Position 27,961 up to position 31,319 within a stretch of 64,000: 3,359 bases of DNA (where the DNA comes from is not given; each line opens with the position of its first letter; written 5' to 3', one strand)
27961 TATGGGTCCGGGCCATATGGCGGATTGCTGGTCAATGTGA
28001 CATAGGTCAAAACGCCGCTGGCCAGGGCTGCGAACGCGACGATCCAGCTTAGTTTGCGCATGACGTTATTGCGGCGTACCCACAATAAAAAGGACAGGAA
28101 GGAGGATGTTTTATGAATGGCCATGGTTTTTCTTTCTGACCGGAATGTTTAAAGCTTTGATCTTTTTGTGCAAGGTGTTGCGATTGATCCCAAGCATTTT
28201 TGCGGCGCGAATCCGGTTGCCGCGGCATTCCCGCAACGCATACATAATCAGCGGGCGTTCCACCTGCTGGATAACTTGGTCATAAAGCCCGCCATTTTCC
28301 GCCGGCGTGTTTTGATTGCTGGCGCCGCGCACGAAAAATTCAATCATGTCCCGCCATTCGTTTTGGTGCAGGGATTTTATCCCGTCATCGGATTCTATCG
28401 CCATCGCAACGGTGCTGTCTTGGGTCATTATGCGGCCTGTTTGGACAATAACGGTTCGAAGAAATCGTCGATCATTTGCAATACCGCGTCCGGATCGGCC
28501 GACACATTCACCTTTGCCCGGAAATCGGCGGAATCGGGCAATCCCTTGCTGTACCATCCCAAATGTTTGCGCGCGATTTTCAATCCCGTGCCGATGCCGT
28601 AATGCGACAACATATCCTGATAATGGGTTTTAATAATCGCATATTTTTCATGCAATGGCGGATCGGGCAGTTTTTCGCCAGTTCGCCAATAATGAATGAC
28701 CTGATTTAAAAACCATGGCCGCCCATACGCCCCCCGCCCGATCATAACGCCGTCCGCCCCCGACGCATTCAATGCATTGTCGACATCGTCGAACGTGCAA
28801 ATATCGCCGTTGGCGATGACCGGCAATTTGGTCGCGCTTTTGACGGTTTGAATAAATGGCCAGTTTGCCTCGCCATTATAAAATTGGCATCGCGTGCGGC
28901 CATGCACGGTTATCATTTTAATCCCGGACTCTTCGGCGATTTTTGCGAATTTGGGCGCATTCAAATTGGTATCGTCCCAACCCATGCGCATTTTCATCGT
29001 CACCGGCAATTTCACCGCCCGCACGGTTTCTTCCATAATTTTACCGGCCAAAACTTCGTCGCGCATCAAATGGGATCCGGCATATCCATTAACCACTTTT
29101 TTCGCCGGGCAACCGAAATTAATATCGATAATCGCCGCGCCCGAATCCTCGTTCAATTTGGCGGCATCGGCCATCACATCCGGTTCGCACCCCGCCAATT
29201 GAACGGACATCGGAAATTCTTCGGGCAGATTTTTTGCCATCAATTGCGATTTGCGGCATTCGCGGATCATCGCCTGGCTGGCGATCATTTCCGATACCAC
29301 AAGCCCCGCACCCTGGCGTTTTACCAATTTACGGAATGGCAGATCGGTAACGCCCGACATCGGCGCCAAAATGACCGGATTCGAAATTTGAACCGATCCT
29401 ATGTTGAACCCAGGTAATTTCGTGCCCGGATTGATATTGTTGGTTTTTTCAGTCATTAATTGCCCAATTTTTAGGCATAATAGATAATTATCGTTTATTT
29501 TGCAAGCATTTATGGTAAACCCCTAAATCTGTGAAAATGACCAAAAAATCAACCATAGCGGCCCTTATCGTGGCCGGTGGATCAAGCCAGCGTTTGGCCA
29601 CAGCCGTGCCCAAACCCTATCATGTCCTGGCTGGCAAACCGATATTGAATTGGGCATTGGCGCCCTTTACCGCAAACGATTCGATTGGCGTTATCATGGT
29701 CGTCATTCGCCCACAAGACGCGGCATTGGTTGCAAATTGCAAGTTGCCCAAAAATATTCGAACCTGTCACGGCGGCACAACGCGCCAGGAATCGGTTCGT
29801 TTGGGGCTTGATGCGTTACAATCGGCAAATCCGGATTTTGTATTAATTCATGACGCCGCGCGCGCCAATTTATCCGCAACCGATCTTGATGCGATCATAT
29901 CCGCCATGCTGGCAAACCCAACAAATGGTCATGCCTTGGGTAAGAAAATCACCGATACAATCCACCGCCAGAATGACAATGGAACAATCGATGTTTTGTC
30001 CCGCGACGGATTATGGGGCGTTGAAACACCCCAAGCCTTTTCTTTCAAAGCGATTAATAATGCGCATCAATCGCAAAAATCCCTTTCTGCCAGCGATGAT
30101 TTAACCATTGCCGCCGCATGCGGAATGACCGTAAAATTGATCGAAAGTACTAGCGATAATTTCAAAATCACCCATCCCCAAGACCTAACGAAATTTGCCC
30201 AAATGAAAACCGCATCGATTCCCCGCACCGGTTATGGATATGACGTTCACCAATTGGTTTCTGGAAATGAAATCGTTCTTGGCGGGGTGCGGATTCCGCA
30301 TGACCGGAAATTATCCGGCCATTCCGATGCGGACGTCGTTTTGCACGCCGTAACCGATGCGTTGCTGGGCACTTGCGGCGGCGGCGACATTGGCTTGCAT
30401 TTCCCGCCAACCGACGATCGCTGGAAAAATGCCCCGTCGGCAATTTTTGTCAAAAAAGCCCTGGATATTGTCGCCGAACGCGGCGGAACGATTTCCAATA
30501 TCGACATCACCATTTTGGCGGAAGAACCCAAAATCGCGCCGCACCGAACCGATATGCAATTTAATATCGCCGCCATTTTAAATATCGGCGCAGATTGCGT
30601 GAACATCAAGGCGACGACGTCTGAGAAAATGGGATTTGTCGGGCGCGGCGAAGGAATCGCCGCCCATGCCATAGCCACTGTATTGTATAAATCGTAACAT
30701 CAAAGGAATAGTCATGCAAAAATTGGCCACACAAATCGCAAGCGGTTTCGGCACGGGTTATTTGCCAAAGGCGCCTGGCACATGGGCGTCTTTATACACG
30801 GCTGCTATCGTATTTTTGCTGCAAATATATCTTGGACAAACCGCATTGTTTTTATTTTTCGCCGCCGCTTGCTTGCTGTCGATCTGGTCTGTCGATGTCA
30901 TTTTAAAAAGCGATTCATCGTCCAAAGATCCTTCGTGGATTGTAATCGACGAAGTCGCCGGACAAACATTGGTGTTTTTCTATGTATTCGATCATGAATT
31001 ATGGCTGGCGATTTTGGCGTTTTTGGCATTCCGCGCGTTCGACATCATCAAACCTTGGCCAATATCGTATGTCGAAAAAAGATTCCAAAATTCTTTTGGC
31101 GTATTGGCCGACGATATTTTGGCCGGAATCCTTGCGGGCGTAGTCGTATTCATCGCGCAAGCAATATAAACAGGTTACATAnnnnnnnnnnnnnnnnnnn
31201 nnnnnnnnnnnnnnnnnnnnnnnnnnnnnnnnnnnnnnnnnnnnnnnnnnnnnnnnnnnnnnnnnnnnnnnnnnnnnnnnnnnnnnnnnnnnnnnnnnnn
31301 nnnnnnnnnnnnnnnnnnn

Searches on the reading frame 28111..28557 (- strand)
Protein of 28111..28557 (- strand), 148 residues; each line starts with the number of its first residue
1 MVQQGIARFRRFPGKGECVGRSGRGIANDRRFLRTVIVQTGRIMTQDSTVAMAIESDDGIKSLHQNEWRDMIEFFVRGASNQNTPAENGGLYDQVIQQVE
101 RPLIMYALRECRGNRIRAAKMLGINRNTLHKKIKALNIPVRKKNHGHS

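Call 7: search_protein_families(library=pfam, proteins=[window:28111-28557:-], max_evalue=0.001)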
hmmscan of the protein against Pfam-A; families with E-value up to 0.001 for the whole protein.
window:28111-28557:- (148 aa): 2 families
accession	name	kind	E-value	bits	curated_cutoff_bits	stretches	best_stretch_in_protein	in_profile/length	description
PF02954.25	HTH_8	-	2.4e-15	56.4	22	1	97-135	3-41/42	Bacterial regulatory protein, Fis family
PF13556.12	HTH_30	-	0.00095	19.4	27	0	107-135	7-35/59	PucR C-terminal helix-turn-helix domain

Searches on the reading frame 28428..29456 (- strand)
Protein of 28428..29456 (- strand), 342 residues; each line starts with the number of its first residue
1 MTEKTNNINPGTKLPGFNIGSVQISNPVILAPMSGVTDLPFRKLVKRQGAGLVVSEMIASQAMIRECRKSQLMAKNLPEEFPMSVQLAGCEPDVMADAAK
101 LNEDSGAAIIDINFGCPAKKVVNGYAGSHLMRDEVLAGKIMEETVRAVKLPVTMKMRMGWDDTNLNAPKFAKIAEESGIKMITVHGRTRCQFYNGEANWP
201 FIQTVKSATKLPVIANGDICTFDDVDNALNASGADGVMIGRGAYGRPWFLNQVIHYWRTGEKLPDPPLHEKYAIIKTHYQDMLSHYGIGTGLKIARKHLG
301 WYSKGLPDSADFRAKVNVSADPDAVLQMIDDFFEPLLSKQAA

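Call 7: search_protein_families(library=pfam, proteins=[window:28428-29456:-], max_evalue=0.001)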
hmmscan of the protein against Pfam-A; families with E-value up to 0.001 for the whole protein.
window:28428-29456:- (342 aa): 2 families
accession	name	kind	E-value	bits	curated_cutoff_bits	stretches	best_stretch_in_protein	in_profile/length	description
PF01207.24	Dus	-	9e-100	334.2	20.4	1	29-332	1-306/311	Dihydrouridine synthase (Dus)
PF03060.21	NMO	-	0.0001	22.3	28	1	196-240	179-222/331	Nitronate monooxygenase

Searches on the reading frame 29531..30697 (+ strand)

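Call 7: search_protein_families(library=pfam, proteins=[window:29531-30697:+], max_evalue=0.001)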
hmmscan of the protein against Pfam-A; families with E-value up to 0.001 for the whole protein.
window:29531-30697:+ (388 aa): 3 families
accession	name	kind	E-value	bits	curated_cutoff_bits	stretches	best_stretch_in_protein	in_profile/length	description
PF02542.21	YgbB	-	2.3e-63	213.6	26.7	1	232-384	2-154/155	YgbB family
PF01128.25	IspD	-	4.2e-51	174.3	27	1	9-221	1-214/221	2-C-methyl-D-erythritol 4-phosphate cytidylyltransferase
PF12804.13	NTP_transf_3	-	1.7e-05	25.5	27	1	11-110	1-97/160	MobA-like NTP transferase domain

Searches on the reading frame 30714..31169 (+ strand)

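Call 7: search_protein_families(library=pfam, proteins=[window:30714-31169:+], max_evalue=0.001)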
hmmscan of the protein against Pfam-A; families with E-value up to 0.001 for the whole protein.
window:30714-31169:+ (151 aa): 1 family
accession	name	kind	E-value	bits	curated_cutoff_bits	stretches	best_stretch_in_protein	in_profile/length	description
PF04608.18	PgpA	-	9.9e-40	136.2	28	1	8-148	2-140/141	Phosphatidylglycerophosphatase A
